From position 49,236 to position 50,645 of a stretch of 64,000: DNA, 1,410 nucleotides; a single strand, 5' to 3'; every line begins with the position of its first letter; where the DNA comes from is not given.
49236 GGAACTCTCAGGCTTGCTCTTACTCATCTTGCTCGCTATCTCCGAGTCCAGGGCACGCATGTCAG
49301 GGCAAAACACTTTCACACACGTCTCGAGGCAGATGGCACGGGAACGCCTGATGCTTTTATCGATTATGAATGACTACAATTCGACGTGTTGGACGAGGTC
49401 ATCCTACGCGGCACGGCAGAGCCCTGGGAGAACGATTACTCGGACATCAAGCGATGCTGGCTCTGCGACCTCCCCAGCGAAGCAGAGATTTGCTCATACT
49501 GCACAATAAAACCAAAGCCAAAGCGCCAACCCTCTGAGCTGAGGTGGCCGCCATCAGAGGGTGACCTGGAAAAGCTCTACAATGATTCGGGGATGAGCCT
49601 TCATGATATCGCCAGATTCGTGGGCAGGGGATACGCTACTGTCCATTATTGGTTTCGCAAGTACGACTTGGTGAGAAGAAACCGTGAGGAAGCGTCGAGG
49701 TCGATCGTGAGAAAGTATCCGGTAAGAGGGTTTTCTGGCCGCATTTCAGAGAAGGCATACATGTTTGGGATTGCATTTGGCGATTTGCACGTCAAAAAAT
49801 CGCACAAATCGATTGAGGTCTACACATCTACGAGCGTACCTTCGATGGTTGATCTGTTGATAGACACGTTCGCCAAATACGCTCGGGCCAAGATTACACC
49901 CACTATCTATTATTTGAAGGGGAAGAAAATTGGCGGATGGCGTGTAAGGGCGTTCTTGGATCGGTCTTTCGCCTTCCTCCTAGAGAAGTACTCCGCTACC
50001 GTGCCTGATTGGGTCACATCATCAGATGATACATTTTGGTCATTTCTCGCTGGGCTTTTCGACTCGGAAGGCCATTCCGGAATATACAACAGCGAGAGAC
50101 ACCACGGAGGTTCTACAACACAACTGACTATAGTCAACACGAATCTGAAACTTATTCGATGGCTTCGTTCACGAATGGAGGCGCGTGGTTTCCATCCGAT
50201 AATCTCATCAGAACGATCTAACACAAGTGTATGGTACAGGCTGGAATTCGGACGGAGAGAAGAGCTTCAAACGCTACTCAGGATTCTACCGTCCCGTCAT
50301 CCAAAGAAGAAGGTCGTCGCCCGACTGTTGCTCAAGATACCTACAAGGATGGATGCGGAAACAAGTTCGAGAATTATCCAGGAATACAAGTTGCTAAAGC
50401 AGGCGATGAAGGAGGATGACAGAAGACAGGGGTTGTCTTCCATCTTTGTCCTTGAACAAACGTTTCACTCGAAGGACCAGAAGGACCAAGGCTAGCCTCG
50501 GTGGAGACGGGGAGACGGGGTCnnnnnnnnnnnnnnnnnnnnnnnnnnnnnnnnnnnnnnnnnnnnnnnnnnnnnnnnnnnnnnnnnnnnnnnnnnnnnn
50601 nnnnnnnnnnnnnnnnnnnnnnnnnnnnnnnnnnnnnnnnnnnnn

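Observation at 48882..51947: Resident tyrS core replaced in situ by a lower-GC cassette carrying a homing endonuclease gene and an intact divergent tyrS (candidate natural cleave-and-rescue element)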

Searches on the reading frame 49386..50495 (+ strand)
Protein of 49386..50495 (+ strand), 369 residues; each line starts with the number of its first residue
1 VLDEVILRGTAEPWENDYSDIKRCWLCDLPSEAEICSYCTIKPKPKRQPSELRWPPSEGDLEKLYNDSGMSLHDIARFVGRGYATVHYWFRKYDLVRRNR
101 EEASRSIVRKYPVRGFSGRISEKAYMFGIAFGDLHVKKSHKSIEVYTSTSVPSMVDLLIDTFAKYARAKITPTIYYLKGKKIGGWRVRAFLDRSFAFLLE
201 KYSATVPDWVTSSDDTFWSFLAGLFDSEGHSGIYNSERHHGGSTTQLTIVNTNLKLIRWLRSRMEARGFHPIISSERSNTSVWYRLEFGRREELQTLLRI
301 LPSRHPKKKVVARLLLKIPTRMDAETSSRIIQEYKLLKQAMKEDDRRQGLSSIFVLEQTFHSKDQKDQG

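Call 3: search_protein_families(library=pfam, proteins=[window:49386-50495:+], max_evalue=0.1)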
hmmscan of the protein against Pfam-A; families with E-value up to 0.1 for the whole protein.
window:49386-50495:+ (369 aa): 5 families
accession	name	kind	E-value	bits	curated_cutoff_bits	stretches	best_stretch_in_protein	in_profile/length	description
PF14528.11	LAGLIDADG_3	-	0.0028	18.3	22.5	1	220-299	6-79/82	LAGLIDADG-like domain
PF13384.12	HTH_23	-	0.0065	16.7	24.6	1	64-93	13-41/50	Homeodomain-like domain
PF13936.12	HTH_38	-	0.022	14.9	27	1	62-88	14-39/44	Helix-turn-helix domain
PF06056.18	Terminase_5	-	0.037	14.4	20.3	0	69-94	13-38/58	Putative ATPase subunit of terminase (gpP-like)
PF05036.18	SPOR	-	0.068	14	21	0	255-307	16-71/76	SPOR domain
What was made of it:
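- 49386..50495 (+): Free-standing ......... homing endonuclease gene (369 aa). It has an N-terminal CxxC..CxxC element, a helix-turn-helix, and two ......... motifs (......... and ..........). Pfam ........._3 scores 18.3 bits, below its cut-off, plus HTH matches (call 3).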

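Call 5: find_homologous_proteins(query=window:49386-50495:+, max_evalue=0.001)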
Query window:49386-50495:+ (369 aa): 8 proteins with E <= 0.001 among 2371 candidates.
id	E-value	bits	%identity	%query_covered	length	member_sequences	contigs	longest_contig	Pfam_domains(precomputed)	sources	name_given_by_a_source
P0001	1.9e-249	845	100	100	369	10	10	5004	-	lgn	-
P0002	3.9e-136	472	58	95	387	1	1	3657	-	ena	-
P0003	7.4e-133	461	62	87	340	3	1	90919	PF14528.12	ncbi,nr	ncbi:MAG: LAGLIDADG family homing endonuclease [Nitrososphaerota archaeon]|nr:LAGLIDADG family homin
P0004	2.7e-132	459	60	91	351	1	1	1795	PF14528.12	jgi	jgi:LAGLIDADG DNA endonuclease family protein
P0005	1.6e-123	430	65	80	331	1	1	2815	PF14528.12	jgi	jgi:LAGLIDADG DNA endonuclease family protein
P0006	2.9e-123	430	64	78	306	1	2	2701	PF14528.12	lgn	-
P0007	4.1e-106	373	59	77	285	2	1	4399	PF14528.12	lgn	-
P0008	1.6e-104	368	48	92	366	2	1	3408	PF14528.12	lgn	-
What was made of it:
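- On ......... homing endonuclease (monomeric, two-motif type): Several homologues carry a precomputed PF14528 hit (call 5).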

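Call 6: search_protein_families(library=ncbifam, proteins=[window:49386-50495:+], max_evalue=0.01)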
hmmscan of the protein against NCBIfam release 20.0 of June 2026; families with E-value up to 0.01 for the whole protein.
window:49386-50495:+ (369 aa): 0 families

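Call 7: find_encoding_contigs(protein=P0003, flank=8000, max_places=4)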
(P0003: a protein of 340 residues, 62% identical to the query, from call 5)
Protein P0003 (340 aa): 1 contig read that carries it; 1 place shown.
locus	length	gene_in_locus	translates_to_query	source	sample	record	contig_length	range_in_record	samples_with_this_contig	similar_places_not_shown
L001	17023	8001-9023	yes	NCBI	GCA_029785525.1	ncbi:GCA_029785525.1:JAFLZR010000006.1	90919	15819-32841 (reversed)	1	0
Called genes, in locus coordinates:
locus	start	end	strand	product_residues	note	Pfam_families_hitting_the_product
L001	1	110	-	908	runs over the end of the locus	PF05753:TRAP_beta (faint)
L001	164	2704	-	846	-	PF14520:HHH_5 (weak), PF00154:RecA_N (faint), PF08423:Rad51, PF14890:Intein_splicing, PF14528:LAGLIDADG_3, PF08423:Rad51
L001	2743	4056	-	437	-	PF01336:tRNA_anti-codon, PF00152:tRNA-synt_2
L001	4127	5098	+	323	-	-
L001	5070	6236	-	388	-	PF13528:Glyco_trans_1_3, PF04101:Glyco_tran_28_C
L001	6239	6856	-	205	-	PF01871:AMMECR1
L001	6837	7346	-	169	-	PF01927:Mut7-C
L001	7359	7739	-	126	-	PF00579:tRNA-synt_1b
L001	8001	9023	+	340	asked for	PF14528:LAGLIDADG_3 (weak)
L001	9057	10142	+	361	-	PF00579:tRNA-synt_1b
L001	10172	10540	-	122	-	PF00579:tRNA-synt_1b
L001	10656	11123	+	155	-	PF02628:COX15-CtaA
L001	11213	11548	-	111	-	PF00085:Thioredoxin, PF04756:OST3_OST6 (weak), PF13098:Thioredoxin_2, PF14595:Thioredoxin_9 (weak), PF13899:Thioredoxin_7 (weak), PF13728:TraF, PF13905:Thioredoxin_8 (weak)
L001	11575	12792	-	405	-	PF22025:ThiI_fer, PF02926:THUMP, PF02568:ThiI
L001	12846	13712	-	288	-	PF01040:UbiA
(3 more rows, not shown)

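Call 8: find_encoding_contigs(protein=P0001, flank=5000, max_places=10)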
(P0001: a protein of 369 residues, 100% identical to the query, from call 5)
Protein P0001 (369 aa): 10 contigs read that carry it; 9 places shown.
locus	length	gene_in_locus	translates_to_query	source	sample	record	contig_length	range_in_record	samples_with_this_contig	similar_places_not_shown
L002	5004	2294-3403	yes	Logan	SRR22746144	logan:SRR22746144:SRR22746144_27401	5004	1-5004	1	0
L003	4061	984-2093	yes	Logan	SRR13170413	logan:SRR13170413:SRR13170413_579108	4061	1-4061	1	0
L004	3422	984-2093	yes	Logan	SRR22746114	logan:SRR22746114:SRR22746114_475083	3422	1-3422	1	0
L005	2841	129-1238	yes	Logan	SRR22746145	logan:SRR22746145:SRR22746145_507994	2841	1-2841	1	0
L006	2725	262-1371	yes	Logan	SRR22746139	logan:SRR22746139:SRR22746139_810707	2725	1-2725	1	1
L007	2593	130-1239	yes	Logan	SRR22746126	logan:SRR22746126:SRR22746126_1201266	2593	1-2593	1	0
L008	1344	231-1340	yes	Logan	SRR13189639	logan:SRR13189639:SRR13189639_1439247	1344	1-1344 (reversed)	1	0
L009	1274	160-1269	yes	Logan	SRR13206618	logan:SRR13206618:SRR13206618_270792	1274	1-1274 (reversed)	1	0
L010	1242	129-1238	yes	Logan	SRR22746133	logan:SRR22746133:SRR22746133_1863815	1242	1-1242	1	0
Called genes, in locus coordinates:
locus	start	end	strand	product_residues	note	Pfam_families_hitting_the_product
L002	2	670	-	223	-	?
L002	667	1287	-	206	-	PF01871:AMMECR1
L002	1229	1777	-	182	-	PF01927:Mut7-C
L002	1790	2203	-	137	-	PF00579:tRNA-synt_1b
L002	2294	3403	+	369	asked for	-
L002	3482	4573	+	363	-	PF00579:tRNA-synt_1b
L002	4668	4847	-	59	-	-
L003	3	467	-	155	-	?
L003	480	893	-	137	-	PF00579:tRNA-synt_1b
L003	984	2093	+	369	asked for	-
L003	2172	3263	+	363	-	PF00579:tRNA-synt_1b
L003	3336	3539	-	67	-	-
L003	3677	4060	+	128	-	?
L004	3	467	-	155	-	?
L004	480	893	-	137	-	PF00579:tRNA-synt_1b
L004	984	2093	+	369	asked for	-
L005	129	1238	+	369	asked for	-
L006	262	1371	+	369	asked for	-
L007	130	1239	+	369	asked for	-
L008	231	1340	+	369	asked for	-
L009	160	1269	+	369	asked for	-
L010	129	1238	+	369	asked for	-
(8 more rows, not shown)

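Call 9: find_encoding_contigs(protein=P0002, flank=5000, max_places=3)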
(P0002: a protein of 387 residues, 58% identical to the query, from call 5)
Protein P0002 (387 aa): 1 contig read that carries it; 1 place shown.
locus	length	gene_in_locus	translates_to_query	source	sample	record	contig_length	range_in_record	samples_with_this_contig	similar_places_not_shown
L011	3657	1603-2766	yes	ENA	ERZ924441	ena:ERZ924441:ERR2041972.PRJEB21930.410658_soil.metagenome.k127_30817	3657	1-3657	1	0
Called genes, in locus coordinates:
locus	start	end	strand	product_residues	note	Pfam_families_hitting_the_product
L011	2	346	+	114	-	?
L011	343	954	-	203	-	PF01871:AMMECR1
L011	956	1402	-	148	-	PF01927:Mut7-C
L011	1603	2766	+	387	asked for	-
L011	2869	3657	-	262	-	?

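Call 10: find_encoding_contigs(protein=P0007, flank=5000, max_places=3)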
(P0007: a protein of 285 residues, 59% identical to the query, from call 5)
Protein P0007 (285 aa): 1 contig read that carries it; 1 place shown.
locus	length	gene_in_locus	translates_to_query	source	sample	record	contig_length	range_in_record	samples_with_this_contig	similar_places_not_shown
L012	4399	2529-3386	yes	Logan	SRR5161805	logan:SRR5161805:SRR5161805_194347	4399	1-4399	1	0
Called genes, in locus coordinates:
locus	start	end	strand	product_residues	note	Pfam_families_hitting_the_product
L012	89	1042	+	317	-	-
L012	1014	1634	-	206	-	PF01871:AMMECR1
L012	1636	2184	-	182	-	PF01927:Mut7-C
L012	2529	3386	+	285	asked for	PF14528:LAGLIDADG_3 (faint)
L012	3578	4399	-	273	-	?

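Call 11: find_encoding_contigs(protein=P0008, flank=5000, max_places=3)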
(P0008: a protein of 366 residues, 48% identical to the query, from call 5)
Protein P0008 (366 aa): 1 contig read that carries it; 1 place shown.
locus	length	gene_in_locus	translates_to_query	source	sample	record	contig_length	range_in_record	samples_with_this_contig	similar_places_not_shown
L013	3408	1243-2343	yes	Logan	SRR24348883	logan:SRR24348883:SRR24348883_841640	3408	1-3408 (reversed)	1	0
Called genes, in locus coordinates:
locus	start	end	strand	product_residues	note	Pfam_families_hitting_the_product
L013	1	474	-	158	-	?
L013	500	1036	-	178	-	PF00579:tRNA-synt_1b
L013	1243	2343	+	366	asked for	PF14528:LAGLIDADG_3 (weak)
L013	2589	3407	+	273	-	?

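Call 32: find_related_loci(query=A1, collection=genome_contigs, flank=6000)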
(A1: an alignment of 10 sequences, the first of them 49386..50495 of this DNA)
Query A1 (369 aa) in genome_contigs; peptide patterns used: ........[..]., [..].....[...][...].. (x = any residue, [..] = any of these).
25 stretches matched a pattern; 2 encode a relative of the query (tblastn E <= 1e-3); 2 distinct loci.
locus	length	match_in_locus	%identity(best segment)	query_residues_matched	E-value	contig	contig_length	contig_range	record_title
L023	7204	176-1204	53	20-365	2e-120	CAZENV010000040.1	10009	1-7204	MAG TPA_asm: uncultured Nitrosopumilales archaeon isolate SRP271791_co1_139 genome assembly, contig: k141_454362, whole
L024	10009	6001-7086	44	2-360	2e-102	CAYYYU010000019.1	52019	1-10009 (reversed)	MAG TPA_asm: uncultured Nitrosopumilales archaeon isolate SRP271791_co1_140 genome assembly, contig: k141_223311, whole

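Call 33: find_related_loci(query=A1, collection=viral_contigs, flank=6000)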
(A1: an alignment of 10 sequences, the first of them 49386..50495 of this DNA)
Query A1 (369 aa) in viral_contigs; peptide patterns used: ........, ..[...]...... (x = any residue, [..] = any of these).
122 stretches matched a pattern, but none encodes a relative of the query by tblastn (E <= 1e-3).

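Call 34: find_related_loci(query=A1, collection=metagenome_contigs, flank=6000)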
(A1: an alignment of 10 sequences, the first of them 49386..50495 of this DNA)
Query A1 (369 aa) in metagenome_contigs; peptide patterns used: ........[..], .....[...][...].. (x = any residue, [..] = any of these).
333 stretches matched a pattern; 1 encode a relative of the query (tblastn E <= 1e-3); 1 distinct loci.
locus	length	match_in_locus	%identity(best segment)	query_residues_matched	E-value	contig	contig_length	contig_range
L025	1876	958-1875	58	22-327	4e-129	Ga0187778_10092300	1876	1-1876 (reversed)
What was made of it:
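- Tried and rejected: The genome and metagenome scans with the endonuclease profile added only three loci, two of them new (calls 32, 34).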

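Call 49: search_solved_structures(query=A1, max_evalue=1, show_alignments=1)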
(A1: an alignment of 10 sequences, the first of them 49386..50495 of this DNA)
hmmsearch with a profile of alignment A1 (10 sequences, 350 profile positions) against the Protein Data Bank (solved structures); distinct sequences matched with E-value up to 1: 4.
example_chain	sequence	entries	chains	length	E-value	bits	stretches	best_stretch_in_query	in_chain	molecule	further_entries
1dq3_A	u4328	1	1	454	1.4e-05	27.3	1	178-277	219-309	ENDONUCLEASE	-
5v0q_A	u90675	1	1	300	0.017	17.1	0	200-244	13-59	I-OnuI_e-vHIVInt_v1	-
5t8d_A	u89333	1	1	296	0.038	16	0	200-234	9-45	I-OnuI_e-vHIVInt_v2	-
2lvs_A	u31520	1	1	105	0.05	15.6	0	41-76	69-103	Putative uncharacterized protein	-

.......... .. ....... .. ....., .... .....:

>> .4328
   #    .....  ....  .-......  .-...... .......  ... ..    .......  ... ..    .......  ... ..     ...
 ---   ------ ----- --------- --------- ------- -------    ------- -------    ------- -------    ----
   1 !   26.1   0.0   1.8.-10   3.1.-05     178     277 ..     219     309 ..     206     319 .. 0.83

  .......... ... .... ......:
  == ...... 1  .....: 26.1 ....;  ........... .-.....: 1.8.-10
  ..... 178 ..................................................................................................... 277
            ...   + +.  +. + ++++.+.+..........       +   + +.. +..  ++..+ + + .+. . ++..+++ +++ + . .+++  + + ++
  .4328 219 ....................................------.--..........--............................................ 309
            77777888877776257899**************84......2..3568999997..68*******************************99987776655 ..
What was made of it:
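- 49386..50495 (+): PDB profile hit to PI-PfuI, E=1.4e-5 (call 49).
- On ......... homing endonuclease (monomeric, two-motif type): A sequence profile hits 1dq3 at E=1.4e-5 (call 49).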
